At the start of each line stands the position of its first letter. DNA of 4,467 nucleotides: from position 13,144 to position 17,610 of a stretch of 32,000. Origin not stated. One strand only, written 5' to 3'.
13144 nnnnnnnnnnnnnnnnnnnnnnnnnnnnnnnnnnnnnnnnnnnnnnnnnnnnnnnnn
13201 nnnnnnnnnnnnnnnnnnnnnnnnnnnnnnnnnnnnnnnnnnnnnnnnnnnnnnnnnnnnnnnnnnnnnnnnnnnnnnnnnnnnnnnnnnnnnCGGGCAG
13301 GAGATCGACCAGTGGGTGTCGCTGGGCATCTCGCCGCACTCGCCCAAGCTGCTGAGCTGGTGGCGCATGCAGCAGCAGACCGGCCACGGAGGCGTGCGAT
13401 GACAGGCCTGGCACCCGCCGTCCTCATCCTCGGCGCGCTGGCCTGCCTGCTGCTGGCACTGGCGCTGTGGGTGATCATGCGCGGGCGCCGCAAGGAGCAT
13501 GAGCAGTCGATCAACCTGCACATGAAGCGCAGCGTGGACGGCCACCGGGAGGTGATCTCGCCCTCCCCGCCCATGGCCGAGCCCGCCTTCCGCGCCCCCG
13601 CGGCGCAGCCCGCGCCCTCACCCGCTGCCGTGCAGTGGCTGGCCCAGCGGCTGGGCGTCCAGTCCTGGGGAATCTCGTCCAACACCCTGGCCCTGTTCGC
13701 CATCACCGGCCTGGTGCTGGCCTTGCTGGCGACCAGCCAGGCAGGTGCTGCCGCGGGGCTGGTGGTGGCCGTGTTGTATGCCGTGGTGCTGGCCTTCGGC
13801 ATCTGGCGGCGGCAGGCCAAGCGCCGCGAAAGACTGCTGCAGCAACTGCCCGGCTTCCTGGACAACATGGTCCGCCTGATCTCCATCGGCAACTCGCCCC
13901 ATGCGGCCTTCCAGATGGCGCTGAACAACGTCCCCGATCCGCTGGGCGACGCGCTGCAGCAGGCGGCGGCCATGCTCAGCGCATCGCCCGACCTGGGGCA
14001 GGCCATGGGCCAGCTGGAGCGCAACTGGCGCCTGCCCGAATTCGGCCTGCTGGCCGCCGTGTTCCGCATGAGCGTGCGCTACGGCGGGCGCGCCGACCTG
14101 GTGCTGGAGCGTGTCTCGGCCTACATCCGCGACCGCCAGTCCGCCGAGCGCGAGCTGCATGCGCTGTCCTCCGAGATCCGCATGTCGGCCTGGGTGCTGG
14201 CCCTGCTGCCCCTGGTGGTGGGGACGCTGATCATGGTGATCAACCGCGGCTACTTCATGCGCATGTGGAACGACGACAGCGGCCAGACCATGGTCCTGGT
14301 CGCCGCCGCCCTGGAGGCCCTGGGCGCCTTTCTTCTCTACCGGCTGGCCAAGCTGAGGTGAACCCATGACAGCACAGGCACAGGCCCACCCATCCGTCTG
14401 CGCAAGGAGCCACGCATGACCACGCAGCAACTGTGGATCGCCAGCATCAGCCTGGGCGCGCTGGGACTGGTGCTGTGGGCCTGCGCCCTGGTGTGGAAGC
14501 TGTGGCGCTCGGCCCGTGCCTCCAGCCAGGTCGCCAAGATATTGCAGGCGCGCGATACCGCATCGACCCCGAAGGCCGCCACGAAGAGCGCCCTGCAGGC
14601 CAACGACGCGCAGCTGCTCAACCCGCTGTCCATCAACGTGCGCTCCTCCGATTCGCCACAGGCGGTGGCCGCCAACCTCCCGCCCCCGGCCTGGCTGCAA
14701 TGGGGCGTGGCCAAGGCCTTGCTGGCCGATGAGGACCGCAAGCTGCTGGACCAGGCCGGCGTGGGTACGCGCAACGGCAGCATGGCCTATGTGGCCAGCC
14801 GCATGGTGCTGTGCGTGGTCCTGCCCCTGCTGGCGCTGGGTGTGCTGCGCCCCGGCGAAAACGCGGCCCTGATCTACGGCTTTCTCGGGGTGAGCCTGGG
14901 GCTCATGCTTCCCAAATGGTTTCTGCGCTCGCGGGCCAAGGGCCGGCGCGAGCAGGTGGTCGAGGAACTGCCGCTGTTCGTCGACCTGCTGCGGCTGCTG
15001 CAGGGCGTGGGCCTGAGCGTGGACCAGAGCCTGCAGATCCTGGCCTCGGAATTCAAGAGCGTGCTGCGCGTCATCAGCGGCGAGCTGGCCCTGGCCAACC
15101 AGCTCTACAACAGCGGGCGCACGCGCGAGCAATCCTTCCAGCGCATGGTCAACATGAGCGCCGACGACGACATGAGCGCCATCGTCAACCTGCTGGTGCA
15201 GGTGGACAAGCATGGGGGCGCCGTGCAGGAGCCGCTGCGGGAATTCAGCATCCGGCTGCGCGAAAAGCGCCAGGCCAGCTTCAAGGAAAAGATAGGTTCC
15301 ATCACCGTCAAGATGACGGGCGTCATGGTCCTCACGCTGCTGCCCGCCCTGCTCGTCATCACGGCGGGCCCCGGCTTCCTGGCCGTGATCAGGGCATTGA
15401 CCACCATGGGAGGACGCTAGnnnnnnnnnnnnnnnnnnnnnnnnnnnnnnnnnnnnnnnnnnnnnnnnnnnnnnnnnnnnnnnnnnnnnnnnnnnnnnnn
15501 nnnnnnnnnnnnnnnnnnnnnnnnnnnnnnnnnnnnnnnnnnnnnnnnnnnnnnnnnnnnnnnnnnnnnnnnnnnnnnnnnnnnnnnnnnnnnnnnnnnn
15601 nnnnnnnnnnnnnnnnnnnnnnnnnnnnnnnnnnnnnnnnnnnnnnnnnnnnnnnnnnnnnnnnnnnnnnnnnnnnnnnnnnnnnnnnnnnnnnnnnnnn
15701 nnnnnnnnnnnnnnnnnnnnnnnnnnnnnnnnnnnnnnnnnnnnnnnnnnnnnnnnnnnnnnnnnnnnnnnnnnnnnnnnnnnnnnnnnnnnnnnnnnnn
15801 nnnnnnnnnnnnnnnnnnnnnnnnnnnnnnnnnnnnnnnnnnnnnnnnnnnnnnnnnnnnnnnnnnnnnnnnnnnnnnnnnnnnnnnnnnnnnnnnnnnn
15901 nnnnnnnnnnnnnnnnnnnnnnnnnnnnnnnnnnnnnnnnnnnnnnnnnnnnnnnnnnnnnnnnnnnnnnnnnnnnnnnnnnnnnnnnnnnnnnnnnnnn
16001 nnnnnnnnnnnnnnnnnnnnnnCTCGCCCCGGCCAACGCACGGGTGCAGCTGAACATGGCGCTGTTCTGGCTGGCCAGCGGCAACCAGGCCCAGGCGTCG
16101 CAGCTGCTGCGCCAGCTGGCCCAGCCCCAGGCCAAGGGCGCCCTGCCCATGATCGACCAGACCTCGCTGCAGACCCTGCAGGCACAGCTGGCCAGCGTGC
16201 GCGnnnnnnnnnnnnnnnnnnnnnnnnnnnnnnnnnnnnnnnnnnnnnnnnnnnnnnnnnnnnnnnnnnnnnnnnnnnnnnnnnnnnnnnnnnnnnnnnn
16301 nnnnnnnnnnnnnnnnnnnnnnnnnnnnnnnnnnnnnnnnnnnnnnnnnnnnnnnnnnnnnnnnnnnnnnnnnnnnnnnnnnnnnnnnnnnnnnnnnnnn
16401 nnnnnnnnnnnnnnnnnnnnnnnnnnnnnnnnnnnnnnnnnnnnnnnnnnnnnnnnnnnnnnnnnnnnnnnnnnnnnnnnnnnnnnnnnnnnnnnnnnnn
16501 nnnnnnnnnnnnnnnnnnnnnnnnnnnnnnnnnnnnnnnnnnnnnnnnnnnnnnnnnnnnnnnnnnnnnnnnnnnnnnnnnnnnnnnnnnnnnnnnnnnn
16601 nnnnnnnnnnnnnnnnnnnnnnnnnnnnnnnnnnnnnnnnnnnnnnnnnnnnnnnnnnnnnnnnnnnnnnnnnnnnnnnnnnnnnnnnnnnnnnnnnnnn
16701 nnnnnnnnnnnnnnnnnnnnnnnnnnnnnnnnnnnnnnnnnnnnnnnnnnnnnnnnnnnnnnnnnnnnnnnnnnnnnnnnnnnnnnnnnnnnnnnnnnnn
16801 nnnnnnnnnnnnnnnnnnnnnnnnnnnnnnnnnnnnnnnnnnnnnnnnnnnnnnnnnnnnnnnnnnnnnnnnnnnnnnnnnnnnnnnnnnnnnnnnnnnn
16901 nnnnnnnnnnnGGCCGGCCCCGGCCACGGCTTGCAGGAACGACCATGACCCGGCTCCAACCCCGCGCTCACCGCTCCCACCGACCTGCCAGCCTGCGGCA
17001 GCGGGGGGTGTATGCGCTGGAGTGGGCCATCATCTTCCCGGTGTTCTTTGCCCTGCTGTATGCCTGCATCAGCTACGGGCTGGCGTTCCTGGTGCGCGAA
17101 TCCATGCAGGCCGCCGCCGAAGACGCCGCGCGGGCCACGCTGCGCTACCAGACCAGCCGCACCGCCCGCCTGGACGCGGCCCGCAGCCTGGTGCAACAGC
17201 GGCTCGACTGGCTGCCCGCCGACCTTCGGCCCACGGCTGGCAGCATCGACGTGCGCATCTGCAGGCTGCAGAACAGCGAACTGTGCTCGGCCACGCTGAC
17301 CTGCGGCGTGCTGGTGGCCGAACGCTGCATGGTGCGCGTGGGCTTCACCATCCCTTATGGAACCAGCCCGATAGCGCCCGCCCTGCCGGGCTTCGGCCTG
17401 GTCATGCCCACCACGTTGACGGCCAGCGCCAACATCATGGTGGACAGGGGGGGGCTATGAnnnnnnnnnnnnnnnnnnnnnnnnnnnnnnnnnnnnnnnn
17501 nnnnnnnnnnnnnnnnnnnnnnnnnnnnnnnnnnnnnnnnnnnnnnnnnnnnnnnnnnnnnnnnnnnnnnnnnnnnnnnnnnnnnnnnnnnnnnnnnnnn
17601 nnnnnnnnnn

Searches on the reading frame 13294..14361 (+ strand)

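Call 28: search_protein_families(library=pfam, proteins=[window:13294-14361:+], max_evalue=0.001)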
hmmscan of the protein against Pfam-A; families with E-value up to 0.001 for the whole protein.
window:13294-14361:+ (355 aa): 1 family
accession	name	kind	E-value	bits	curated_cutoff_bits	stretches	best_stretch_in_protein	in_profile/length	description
PF00482.28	T2SSF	-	3.1e-13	50.2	25.2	1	188-314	1-124/125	Type II secretion system (T2SS), protein F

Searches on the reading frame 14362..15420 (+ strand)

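Call 28: search_protein_families(library=pfam, proteins=[window:14362-15420:+], max_evalue=0.001)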
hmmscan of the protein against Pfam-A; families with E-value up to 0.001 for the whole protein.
window:14362-15420:+ (352 aa): 1 family
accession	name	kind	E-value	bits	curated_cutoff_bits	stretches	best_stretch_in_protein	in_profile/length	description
PF00482.28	T2SSF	-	6.1e-11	42.8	25.2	1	206-333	1-122/125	Type II secretion system (T2SS), protein F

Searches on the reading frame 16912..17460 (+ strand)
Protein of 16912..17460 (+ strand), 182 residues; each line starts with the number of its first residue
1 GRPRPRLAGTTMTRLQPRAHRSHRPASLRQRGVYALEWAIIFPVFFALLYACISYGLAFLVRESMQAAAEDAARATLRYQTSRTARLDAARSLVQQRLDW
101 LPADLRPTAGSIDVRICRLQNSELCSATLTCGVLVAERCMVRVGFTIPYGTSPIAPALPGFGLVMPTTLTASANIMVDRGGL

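Call 28: search_protein_families(library=pfam, proteins=[window:16912-17460:+], max_evalue=0.001)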
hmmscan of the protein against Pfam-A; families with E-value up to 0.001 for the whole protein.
window:16912-17460:+ (182 aa): 2 families
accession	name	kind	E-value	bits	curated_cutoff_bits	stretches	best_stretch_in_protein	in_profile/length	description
PF07811.17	TadE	-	3.6e-12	46.6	22.9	1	32-74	1-43/43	TadE-like protein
PF13400.11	Tad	-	0.00036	21.2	22.3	1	37-75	5-43/47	Putative Flp pilus-assembly TadE/G-like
